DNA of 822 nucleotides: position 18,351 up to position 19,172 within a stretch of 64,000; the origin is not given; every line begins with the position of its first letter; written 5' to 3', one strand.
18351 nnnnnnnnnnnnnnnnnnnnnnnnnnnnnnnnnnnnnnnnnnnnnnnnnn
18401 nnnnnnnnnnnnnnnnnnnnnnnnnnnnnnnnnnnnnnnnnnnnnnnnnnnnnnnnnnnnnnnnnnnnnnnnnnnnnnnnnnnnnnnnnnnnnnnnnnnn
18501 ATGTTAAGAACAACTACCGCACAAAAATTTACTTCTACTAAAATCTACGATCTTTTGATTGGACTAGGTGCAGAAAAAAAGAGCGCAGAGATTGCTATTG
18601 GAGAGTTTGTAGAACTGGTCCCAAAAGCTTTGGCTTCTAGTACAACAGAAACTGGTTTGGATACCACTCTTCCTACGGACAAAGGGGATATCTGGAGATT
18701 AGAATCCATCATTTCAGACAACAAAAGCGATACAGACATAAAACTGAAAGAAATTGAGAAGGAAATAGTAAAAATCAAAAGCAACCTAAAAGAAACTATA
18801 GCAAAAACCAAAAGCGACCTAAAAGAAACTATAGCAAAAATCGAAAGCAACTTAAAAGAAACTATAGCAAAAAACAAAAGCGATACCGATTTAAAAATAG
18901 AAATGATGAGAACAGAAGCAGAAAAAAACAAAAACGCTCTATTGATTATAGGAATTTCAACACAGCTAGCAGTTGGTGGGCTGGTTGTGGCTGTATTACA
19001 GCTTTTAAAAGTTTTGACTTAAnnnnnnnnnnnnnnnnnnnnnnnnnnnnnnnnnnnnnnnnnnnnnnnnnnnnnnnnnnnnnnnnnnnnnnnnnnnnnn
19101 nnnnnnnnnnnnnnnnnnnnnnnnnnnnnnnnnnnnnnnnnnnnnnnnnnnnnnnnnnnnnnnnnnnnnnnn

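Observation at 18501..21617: Tandem array 1 of Bdr-like/DUF1640-like coiled-coil membrane proteins (5 paralogs)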

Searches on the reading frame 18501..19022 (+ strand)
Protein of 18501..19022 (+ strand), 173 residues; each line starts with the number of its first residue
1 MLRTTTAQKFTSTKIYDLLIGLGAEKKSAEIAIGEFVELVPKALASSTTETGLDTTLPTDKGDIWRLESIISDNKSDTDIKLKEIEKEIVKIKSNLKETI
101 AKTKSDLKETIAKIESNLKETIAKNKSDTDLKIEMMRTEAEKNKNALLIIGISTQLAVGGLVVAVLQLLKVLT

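Call 3: search_protein_families(library=pfam, proteins=[window:18501-19022:+], max_evalue=1)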
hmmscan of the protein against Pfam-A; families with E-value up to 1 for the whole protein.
window:18501-19022:+ (173 aa): 13 families
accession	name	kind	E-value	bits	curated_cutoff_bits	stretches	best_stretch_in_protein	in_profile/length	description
PF17111.11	PigL_N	-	9.3e-05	22.3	27.2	1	61-149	112-207/209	Pigment biosynthesis cluster protein PigL N-terminal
PF07798.16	CCDC90-like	-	0.00034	20.9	33.5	1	73-168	83-174/175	Coiled-coil domain-containing protein 90-like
PF24151.2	ArlX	-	0.0058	16.6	28.7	1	74-144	54-127/229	ArlX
PF09551.15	Spore_II_R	-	0.015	16.2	25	1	72-140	13-83/128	Stage II sporulation protein R (spore_II_R)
PF12037.13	ATAD3_N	-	0.018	14.8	25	1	85-149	138-203/265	ATPase family AAA domain-containing protein 3, N-terminal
PF14643.11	DUF4455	-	0.019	14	30.4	1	82-131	12-61/469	Domain of unknown function (DUF4455)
PF13863.11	DUF4200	-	0.023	15.5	29.7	1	56-147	14-103/119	Domain of unknown function (DUF4200)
PF14381.12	EDR1_CTR1_ARMC3_pept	-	0.051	13.8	27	1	67-151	61-139/203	EDR1/CTR1/ARMC3, peptidase-like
PF14566.11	PTPlike_phytase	-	0.081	13.4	27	1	93-143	21-71/158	Inositol hexakisphosphate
PF05377.16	FlaC_arch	-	0.088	13.7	27.8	1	81-120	1-39/55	Flagella accessory protein C (FlaC)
PF07851.19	TMEM120A-B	-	0.19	11.4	29.8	1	67-124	31-88/324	TMEM120A/B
PF21173.2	DksA-like_N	-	0.64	10.6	27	0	98-134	3-37/65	DnaK suppressor protein-like, N-terminal domain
PF04791.21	LMBR1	-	0.67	9.2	31.9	1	71-147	210-285/510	LMBR1-like membrane protein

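Call 6: find_homologous_proteins(query=window:18501-19022:+)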
Query window:18501-19022:+ (173 aa): 38 proteins with E <= 0.001 among 818 candidates.
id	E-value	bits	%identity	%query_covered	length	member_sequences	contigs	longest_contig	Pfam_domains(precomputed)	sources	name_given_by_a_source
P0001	1.8e-95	335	100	100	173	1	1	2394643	-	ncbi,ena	-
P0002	3.2e-86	305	85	100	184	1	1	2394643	-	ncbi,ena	-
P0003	5.5e-80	284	77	98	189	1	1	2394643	PF07798.17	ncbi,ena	-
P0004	2.4e-76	273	53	100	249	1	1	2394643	-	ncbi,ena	-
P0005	6.3e-73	261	82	98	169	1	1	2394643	-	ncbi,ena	-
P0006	2.7e-69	250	79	98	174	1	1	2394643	PF07798.17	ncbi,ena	-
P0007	7.8e-69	248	58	100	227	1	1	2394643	-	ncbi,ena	-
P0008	2.6e-66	240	76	98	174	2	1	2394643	-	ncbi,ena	-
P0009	1.1e-65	238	68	100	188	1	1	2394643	PF28068.1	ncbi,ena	-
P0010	1.4e-64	234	75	98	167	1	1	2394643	-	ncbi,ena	-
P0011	2.7e-64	233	72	99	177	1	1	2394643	-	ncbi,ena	-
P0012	2.2e-62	227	65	98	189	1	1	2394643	-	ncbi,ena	-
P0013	2.5e-62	227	71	98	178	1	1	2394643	-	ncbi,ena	-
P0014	6.4e-62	226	70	98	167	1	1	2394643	-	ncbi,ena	-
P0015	8.3e-62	225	71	99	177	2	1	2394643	-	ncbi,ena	-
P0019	2.3e-50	188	57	99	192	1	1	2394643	PF07798.17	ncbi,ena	-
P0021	6.3e-48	180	60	98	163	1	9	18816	-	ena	-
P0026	2.6e-41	159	52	98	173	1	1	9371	-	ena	-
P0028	7.0e-41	157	55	98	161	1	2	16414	-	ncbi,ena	-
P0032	1.9e-40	156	55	98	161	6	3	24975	-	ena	-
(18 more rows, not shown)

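Call 7: find_encoding_contigs(protein=P0001, flank=3000, max_places=3)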
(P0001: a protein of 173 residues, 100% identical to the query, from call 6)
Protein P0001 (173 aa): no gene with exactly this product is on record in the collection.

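Call 12: find_related_loci(query=A2, collection=genome_contigs, flank=6000)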
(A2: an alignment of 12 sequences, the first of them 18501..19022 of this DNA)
Query A2 (173 aa) in genome_contigs; peptide patterns used: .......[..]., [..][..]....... (x = any residue, [..] = any of these).
8 stretches matched a pattern, but none encodes a relative of the query by tblastn (E <= 1e-3).

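Call 14: search_protein_families(library=ncbifam, proteins=[window:18501-19022:+], max_evalue=0.01)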
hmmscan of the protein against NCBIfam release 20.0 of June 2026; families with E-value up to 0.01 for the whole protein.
window:18501-19022:+ (173 aa): 0 families

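Call 16: find_encoding_contigs(protein=P0032, flank=10000, max_places=4)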
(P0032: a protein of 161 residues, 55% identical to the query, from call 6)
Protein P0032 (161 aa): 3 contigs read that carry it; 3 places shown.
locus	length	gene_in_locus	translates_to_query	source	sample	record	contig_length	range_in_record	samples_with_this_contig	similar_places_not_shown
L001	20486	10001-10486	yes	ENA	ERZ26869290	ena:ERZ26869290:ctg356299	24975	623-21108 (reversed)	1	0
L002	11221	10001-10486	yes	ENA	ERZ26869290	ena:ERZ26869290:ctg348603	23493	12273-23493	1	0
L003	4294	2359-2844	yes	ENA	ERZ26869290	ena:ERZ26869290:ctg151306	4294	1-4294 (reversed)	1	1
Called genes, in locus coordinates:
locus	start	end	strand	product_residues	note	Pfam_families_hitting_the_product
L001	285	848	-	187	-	PF05036:SPOR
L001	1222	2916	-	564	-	PF02142:MGS, PF01808:AICARFT_IMPCHas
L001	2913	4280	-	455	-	PF18458:XPB_DRD, PF00270:DEAD, PF04851:ResIII, PF22590:Cas3-like_C_2 (faint), PF16203:ERCC3_RAD25_C, PF00271:Helicase_C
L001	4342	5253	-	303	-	PF03279:Lip_A_acyltrans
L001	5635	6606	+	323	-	PF00348:polyprenyl_synt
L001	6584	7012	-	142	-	PF13279:4HBT_2, PF03061:4HBT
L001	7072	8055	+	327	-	PF01171:ATP_bind_3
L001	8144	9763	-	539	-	PF05598:DUF772, PF01609:DDE_Tnp_1, PF13751:DDE_Tnp_1_6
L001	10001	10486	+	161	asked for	-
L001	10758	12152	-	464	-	-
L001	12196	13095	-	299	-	PF16881:LIAS_N, PF04055:Radical_SAM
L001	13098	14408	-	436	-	PF22046:FabMG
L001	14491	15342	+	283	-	PF00149:Metallophos, PF12850:Metallophos_2 (faint)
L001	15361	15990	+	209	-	PF14681:UPRTase, PF00156:Pribosyltran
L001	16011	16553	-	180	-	PF14681:UPRTase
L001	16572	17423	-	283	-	PF00149:Metallophos, PF12850:Metallophos_2 (faint)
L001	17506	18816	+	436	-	PF22046:FabMG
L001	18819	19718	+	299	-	PF16881:LIAS_N, PF04055:Radical_SAM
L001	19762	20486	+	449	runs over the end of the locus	?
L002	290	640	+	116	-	-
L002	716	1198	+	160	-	PF20001:DUF6428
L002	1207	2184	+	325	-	PF02615:Ldh_2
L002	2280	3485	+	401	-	PF00355:Rieske, PF00848:Ring_hydroxyl_A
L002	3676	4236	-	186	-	-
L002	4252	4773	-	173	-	PF25559:DUF7931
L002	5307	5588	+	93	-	-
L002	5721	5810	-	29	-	-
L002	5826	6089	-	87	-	-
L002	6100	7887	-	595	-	PF07696:7TMR-DISMED2, PF07695:7TMR-DISM_7TM, PF01966:HD, PF13487:HD_5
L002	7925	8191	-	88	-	-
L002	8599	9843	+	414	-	-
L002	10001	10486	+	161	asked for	-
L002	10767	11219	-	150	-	?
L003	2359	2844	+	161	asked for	-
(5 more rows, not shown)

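Call 17: find_encoding_contigs(protein=P0021, flank=10000, max_places=4)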
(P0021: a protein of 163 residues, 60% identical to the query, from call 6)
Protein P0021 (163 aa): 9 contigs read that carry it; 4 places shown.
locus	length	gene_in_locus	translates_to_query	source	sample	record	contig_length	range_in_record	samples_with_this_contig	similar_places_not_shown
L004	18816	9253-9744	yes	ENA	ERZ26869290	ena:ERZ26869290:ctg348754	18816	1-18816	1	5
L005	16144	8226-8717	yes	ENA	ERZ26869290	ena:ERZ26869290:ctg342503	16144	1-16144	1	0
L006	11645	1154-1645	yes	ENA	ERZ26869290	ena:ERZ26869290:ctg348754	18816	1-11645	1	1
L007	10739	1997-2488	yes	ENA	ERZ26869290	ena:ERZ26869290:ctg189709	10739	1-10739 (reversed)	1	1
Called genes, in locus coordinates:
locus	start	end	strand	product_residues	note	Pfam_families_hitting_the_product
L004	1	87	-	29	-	?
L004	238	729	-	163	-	-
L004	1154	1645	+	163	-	-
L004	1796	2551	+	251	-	PF07044:DUF1329 (faint), PF17131:TP_0789-like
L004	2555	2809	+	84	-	-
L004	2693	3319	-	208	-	PF17131:TP_0789-like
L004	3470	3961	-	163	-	-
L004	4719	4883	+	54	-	-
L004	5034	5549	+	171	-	PF17131:TP_0789-like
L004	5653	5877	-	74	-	-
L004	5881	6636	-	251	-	PF07044:DUF1329 (faint), PF17131:TP_0789-like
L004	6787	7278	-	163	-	-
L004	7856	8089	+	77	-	-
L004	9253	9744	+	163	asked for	-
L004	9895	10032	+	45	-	-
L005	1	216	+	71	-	?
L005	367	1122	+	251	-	PF07044:DUF1329 (faint), PF17131:TP_0789-like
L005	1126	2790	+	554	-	-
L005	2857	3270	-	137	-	-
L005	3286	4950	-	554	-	-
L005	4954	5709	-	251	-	PF07044:DUF1329 (faint), PF17131:TP_0789-like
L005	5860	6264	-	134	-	-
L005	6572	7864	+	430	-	-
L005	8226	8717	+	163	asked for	-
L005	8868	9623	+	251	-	PF07044:DUF1329 (faint), PF17131:TP_0789-like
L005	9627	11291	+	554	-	-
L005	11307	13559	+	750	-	PF03176:MMPL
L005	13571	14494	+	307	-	PF11376:DUF3179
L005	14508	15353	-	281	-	-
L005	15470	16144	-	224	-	?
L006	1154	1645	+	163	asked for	-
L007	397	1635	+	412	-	-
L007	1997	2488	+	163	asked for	-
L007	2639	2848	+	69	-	-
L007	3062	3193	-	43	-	-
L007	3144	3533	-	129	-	-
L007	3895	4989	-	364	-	-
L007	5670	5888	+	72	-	-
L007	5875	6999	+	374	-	-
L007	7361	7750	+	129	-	-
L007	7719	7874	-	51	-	PF17131:TP_0789-like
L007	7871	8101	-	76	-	-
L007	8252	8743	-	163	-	-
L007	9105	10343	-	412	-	-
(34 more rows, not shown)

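Call 21: search_solved_structures(query=A2, max_evalue=10, show_alignments=3)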
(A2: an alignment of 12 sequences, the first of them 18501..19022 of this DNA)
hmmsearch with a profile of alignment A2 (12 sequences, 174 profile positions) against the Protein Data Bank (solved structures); distinct sequences matched with E-value up to 10: 12.
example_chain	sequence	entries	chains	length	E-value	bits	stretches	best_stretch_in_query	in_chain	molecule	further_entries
36qu_H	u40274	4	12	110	0.053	16.5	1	80-155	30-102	V-type proton ATPase subunit G1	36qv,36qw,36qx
9fqr_G1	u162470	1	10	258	0.31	14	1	73-130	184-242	Axonemal dynein light intermediate polypeptide 1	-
8j07_e0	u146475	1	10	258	0.39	13.7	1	73-128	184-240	Axonemal dynein light intermediate polypeptide 1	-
6jfv_B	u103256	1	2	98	0.82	12.6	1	79-131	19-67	Keratin, type II cytoskeletal 5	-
4zry_B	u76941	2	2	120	0.85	12.6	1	63-135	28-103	Keratin, type II cytoskeletal 1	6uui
9d2f_P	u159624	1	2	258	0.95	12.4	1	73-128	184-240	Axonemal dynein light intermediate polypeptide 1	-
3tnu_B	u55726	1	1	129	0.98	12.4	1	70-131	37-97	Keratin, type II cytoskeletal 5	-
9kqg_C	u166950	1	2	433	1.5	11.7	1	57-85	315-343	CsCER2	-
7tmv_A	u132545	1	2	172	1.6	11.7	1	13-119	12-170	Putative structural protein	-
6eup_A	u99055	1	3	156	1.9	11.4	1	77-140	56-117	Adhesin A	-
2vwa_A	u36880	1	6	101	1.9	11.4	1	89-139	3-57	PUTATIVE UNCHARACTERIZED PROTEIN PF13_0012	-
6eun_A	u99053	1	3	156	3.4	10.6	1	72-140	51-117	Adhesin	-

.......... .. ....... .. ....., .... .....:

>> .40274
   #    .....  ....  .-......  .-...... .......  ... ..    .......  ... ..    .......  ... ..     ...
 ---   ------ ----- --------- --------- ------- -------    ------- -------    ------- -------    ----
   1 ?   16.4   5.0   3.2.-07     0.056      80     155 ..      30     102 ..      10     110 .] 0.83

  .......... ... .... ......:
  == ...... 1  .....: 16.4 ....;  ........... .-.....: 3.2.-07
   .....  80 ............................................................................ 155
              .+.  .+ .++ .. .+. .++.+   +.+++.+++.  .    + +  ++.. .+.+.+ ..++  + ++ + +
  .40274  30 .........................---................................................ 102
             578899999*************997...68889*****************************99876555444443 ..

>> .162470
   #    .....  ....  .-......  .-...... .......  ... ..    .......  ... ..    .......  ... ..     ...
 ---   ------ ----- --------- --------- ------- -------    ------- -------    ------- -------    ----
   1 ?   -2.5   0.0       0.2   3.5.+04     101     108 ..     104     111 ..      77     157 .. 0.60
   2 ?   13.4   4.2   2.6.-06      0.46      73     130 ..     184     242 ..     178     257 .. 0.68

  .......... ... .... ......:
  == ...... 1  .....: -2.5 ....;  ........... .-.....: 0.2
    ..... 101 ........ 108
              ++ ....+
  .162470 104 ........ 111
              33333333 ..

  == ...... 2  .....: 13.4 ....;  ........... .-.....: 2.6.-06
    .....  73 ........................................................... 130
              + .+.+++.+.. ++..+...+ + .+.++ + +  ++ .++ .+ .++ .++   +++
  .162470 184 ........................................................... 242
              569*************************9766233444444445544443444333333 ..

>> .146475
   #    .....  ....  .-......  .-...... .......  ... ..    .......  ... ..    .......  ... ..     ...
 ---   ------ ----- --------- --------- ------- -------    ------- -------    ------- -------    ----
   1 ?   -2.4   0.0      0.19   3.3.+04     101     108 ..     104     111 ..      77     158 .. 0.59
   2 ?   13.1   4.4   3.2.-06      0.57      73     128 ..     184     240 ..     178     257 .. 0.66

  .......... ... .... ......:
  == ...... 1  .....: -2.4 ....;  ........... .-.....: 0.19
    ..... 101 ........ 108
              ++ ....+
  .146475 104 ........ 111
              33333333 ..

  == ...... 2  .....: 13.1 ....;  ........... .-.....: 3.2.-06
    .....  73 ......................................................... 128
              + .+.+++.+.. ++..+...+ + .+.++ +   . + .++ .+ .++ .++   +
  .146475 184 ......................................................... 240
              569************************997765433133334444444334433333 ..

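Call 41: predict_structure(alignment_id=A4)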
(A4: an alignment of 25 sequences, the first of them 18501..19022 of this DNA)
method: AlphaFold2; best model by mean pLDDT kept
length: 173 residues; sequences in the alignment: 25
mean_pLDDT: 72.0   pTM: 0.32
mean pLDDT of the five models: 72.0, 71.6, 67.2, 66.1, 65.7
residues with pLDDT >= 90: 34; 70-90: 64; 50-70: 49; < 50: 26
segments of 3 or more residues with pLDDT < 50: 1-4, 6-10, 39-55
pLDDT, mean of each block of 10 residues (from residue 1): 41 59 65 55 43 50 65 71 89 92 93 92 88 85 79 77 79 70
secondary structure, 60 per line:
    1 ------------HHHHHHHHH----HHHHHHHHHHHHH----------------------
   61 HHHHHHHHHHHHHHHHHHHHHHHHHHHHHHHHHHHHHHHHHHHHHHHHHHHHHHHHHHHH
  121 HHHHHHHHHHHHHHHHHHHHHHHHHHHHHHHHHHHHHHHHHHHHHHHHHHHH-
elements in order: H13-21 H26-38 H61-172

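Call 44: search_protein_families(library=pfam, alignment_id=A4, max_evalue=0.01)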
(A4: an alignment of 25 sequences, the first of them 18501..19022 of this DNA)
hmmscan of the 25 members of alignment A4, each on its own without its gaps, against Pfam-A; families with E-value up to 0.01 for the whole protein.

A. member 1, window:18501-19022:+ (173 aa): 3 families
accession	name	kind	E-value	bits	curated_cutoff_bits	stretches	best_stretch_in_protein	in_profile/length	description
PF17111.11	PigL_N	-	9.3e-05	22.3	27.2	1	61-149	112-207/209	Pigment biosynthesis cluster protein PigL N-terminal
PF07798.16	CCDC90-like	-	0.00034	20.9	33.5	1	73-168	83-174/175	Coiled-coil domain-containing protein 90-like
PF24151.2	ArlX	-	0.0058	16.6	28.7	1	74-144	54-127/229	ArlX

B. families by the number of members that match (of 25 scanned): 9 families
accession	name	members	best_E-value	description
PF07798.16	CCDC90-like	10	8.1e-06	Coiled-coil domain-containing protein 90-like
PF00038.26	Filament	6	0.00024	Intermediate filament protein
PF17111.11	PigL_N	1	9.3e-05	Pigment biosynthesis cluster protein PigL N-terminal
PF25212.1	HVO_A0114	1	0.00086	HVO_A0114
PF08878.16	HamA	1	0.0041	HamA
PF14560.12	Ubiquitin_2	1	0.0049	Ubiquitin-like domain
PF24151.2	ArlX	1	0.0058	ArlX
PF04791.21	LMBR1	1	0.0059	LMBR1-like membrane protein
PF07851.19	TMEM120A-B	1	0.0093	TMEM120A/B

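Call 47: search_protein_families(library=pfam, proteins=[P0009, P0003, P0019], max_evalue=0.01)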
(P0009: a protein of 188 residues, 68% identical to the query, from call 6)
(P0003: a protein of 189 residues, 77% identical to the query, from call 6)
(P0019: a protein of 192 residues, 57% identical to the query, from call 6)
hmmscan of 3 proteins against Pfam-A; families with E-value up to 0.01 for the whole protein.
P0009 (188 aa): 2 families
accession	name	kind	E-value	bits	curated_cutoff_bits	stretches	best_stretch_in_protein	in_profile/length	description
PF07798.16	CCDC90-like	-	2.7e-05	24.5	33.5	1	67-183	55-174/175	Coiled-coil domain-containing protein 90-like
PF00038.26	Filament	-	0.00024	21.3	40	0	72-103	162-193/313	Intermediate filament protein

P0003 (189 aa): 1 family
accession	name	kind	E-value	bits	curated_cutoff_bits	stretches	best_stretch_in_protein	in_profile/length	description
PF07798.16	CCDC90-like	-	6.7e-06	26.5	33.5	1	88-186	76-174/175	Coiled-coil domain-containing protein 90-like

P0019 (192 aa): 2 families
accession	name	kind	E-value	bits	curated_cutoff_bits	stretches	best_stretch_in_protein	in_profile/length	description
PF07798.16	CCDC90-like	-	8.1e-06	26.2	33.5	1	88-181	83-171/175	Coiled-coil domain-containing protein 90-like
PF00038.26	Filament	-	0.0047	17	40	1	73-151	163-237/313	Intermediate filament protein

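Call 66: find_encoding_contigs(protein=P0026, flank=10000, max_places=3)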
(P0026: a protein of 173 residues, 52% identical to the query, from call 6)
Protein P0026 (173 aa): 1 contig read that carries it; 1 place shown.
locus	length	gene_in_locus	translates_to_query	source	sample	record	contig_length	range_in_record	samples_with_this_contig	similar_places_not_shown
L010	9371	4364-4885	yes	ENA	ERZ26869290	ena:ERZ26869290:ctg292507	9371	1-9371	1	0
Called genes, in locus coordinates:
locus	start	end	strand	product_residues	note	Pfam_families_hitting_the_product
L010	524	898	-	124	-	-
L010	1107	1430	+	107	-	-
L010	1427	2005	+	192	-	PF00293:NUDIX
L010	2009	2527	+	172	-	-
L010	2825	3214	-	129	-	-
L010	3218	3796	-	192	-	PF00293:NUDIX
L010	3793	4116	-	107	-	-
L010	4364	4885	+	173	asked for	-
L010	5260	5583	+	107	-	-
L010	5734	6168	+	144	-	PF00293:NUDIX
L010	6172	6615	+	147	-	-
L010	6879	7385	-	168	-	-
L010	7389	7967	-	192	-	PF00293:NUDIX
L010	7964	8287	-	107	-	-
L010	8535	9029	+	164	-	-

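Call 67: find_encoding_contigs(protein=P0028, flank=10000, max_places=3)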
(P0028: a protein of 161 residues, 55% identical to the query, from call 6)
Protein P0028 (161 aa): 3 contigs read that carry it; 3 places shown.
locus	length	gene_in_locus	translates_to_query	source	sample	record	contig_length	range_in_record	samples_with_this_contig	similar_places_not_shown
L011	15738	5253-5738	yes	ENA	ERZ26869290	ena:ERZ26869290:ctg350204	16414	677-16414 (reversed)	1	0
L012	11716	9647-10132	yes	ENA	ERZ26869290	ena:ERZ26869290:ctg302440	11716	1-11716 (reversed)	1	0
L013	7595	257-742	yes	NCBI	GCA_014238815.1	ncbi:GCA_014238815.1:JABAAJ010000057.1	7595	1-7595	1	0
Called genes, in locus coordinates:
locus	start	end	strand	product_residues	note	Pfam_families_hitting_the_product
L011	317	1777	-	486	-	PF00682:HMGL-like (weak), PF02436:PYC_OADA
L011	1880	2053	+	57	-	-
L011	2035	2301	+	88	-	-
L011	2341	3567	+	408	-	PF01136:Peptidase_U32, PF16325:Peptidase_U32_C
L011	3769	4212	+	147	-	-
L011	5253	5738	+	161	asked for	-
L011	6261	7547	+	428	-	-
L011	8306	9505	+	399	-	PF01136:Peptidase_U32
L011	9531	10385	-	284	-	PF00535:Glycos_transf_2, PF10111:Glyco_tranf_2_2, PF13641:Glyco_tranf_2_3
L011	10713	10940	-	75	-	-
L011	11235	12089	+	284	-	PF00535:Glycos_transf_2, PF10111:Glyco_tranf_2_2, PF13641:Glyco_tranf_2_3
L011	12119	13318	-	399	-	PF01136:Peptidase_U32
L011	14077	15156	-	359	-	-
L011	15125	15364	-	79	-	-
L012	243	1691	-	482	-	PF01555:N6_N4_Mtase, PF10544:T5orf172, PF13455:MUG113 (weak)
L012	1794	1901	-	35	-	-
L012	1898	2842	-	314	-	PF01555:N6_N4_Mtase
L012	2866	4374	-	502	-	PF25984:BSH_YknX (weak), PF03977:OAD_beta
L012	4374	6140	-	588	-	PF00682:HMGL-like (weak), PF02436:PYC_OADA, PF25984:BSH_YknX (faint), PF00364:Biotin_lipoyl, PF25917:BSH_RND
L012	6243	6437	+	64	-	-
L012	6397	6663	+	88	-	-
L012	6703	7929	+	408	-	PF01136:Peptidase_U32, PF16325:Peptidase_U32_C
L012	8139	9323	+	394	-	-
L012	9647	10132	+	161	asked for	-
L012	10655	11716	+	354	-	?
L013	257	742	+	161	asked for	-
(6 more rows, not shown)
